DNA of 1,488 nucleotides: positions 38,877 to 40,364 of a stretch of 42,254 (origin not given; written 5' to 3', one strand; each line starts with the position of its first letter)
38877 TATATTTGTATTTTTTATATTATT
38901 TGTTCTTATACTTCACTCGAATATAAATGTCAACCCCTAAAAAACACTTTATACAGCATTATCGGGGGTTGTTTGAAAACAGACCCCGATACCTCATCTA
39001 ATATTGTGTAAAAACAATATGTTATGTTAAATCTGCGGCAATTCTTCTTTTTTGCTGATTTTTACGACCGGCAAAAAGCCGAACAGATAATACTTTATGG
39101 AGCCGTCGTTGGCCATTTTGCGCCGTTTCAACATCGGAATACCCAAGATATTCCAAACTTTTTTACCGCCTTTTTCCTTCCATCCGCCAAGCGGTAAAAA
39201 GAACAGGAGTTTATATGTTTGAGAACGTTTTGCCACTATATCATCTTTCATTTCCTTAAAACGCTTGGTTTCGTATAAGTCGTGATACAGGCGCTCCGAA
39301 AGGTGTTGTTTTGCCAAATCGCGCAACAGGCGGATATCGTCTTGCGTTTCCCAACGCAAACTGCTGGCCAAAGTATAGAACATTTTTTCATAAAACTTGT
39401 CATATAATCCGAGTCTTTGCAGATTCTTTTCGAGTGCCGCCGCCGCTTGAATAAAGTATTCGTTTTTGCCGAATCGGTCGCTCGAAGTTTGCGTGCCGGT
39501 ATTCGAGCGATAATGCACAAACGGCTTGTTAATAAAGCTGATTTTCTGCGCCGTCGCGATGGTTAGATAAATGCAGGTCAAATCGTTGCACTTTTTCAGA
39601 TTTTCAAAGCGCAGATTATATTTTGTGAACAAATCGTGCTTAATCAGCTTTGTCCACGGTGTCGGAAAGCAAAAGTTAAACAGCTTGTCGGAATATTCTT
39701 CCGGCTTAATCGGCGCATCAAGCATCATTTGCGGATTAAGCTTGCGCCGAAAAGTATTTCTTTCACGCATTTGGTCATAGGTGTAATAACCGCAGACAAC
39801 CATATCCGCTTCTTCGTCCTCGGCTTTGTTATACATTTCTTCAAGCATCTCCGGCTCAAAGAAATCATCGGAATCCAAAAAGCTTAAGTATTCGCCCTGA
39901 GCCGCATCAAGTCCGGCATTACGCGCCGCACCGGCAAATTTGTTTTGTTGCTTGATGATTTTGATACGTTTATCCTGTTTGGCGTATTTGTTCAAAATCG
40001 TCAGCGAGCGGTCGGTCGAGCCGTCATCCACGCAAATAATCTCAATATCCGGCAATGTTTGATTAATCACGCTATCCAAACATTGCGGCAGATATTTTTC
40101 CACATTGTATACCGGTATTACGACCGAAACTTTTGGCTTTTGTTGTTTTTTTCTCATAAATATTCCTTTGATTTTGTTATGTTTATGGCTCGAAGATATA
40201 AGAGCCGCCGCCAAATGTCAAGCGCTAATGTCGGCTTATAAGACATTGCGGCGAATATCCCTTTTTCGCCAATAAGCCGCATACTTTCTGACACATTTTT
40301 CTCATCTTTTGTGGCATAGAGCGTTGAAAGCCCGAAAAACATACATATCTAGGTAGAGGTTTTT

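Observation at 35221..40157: One short peptide tail (consensus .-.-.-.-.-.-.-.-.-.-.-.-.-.) is attached to five enzymes of four unrelated folds in a single glycan operon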

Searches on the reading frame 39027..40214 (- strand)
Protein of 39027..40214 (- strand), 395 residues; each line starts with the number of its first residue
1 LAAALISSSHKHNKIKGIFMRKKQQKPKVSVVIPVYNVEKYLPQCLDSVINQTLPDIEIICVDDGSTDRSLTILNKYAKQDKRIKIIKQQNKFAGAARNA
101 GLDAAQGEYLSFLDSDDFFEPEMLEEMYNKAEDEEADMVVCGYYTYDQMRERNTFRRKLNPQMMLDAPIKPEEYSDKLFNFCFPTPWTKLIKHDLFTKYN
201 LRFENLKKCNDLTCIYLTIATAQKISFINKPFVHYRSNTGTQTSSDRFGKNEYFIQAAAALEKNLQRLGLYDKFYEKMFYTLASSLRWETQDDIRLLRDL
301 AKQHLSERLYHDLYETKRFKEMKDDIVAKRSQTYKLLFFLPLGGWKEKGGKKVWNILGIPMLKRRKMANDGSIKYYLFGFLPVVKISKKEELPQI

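Call 3: search_protein_families(library=pfam, proteins=[window:39027-40214:-], max_evalue=0.01)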
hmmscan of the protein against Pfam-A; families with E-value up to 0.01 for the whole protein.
window:39027-40214:- (395 aa): 5 families
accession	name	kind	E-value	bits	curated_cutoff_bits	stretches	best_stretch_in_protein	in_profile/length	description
PF00535.33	Glycos_transf_2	-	3.2e-46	157.8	23.3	1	30-188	1-156/168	Glycosyl transferase family 2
PF10111.15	Glyco_tranf_2_2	-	1.8e-14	54.3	27.3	1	30-132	1-112/276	Glycosyltransferase like family 2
PF13641.12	Glyco_tranf_2_3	-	1.7e-09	38.5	27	1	27-140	1-120/230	Glycosyltransferase like family 2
PF13506.12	Glyco_transf_21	-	0.00034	20.6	21.7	1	100-148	24-72/174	Glycosyl transferase family 21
PF13704.12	Glyco_tranf_2_4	-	0.00072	20.4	27.5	1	39-119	4-84/98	Glycosyl transferase family 2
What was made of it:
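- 39027..40157 (-): GT2 glycosyltransferase (GT2b). Three-unit C-terminal module at 39048-39221, paralogous to the small ORF (44% identity). Pfam Glycos_transf_2, E 3.2e-46 (call 3).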

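Call 48: search_protein_families(library=ncbifam, proteins=[window:39030-40157:-], max_evalue=1)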
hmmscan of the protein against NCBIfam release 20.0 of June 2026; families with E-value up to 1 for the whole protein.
window:39030-40157:- (376 aa): 30 families (the best 25 are shown)
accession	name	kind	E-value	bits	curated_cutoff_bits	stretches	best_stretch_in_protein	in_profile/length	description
NF007482.0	PRK10073.1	equivalog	2.3e-41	141.9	423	1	4-318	2-318/334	glycosyltransferase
NF047683.1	TeichurnBiosyTuaG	equivalog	4e-29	102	400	1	5-129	3-128/252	teichuronic acid biosynthesis protein TuaG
NF041875.1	EPS_EpsD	equivalog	2e-21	76.7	370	1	10-131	1-122/325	exopolysaccharide biosynthesis glycosyltransferase EpsD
NF053739.1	GlytfEpsEBac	equivalog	6.3e-21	74.5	450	1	8-134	1-130/265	glycosyltransferase EpsE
NF050050.1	ProtGlycPglI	equivalog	2.4e-20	73.1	500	1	7-114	1-110/306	GalNAc(5)-diNAcBac-PP-undecaprenol beta-1,3-glucosyltransferase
TIGR03937.1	PgaC_IcaA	equivalog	5e-20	71.8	422.3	1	3-123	40-161/407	poly-beta-1,6-N-acetyl-D-glucosamine synthase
TIGR03965.1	mycofact_glyco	equivalog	4.7e-18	65.3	280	1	4-115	70-182/467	mycofactocin biosynthesis glycosyltransferase MftF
TIGR03111.1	glyc2_xrt_Gpos1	hypoth_equivalog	2.6e-15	56.2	363.95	1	5-123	46-167/439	TIGR03111 family XrtG-associated glycosyltransferase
NF041394.1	GtaseAglG_Halo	equivalog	5.1e-15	55.5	440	1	9-136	2-130/304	glucosyl-dolichyl phosphate glucuronosyltransferase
NF038302.1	EPS_HpsE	equivalog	5.2e-14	51.9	300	1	10-113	3-112/307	hormogonium polysaccharide biosynthesis glycosyltransferase HpsE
NF007986.1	PRK10714.1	equivalog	5.4e-14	51.9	529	1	7-139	5-137/316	undecaprenyl-phosphate 4-deoxy-4-formamido-L-arabinose transferase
TIGR04283.1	glyco_like_mftF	equivalog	2.3e-13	50.2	182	1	10-117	1-102/221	TIGR04283 family arsenosugar biosynthesis glycosyltransferase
NF047588.1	GlcsyltransPgfSStrep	equivalog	3.9e-13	49.3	500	1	9-119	2-116/308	glycosyltransferase PgfS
NF038299.1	EPS_HpsN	equivalog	3.9e-13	49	425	1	8-135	1-128/317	hormogonium polysaccharide biosynthesis glycosyltransferase HpsN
TIGR04242.1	nodulat_NodC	equivalog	8.4e-11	41.4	550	1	4-119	44-163/395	chitooligosaccharide synthase NodC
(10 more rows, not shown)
